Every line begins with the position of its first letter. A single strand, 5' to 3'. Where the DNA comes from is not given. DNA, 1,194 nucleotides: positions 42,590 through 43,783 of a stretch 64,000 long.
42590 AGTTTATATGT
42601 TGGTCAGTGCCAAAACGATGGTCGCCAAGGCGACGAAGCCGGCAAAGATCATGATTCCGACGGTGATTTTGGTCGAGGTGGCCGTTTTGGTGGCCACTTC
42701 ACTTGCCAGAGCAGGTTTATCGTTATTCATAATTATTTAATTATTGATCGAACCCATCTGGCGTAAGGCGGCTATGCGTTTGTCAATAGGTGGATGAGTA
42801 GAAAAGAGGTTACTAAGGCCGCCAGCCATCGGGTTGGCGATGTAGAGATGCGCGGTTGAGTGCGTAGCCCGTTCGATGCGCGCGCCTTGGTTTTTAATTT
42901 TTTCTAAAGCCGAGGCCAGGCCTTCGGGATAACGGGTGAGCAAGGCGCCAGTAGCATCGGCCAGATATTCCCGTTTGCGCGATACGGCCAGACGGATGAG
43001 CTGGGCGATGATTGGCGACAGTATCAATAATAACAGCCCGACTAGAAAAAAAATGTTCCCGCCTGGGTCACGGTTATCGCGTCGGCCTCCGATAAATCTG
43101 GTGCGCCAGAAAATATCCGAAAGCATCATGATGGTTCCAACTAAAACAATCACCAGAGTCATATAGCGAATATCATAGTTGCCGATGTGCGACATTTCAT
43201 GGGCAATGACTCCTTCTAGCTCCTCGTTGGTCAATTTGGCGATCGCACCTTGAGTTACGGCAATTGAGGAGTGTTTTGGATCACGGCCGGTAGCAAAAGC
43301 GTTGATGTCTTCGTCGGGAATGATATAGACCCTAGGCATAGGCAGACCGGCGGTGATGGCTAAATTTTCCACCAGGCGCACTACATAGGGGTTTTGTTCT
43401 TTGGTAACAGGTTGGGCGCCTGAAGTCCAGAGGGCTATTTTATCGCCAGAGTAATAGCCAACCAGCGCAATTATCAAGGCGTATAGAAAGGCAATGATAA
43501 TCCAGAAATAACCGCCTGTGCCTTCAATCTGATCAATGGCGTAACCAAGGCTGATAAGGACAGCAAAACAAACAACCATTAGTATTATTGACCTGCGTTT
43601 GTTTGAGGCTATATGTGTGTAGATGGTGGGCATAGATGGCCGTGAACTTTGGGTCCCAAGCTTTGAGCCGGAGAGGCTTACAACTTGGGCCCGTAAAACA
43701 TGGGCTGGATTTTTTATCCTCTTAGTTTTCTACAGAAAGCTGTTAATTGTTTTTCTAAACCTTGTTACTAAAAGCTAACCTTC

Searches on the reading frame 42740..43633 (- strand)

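Call 45: search_protein_families(library=pfam, proteins=[window:42740-43633:-], max_evalue=0.001)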
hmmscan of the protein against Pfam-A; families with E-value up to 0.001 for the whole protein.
window:42740-43633:- (298 aa): 1 family
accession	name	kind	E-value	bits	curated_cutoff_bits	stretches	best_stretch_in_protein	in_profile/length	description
PF01435.24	Peptidase_M48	-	7.3e-33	114.4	20.3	1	79-293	2-185/186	Peptidase family M48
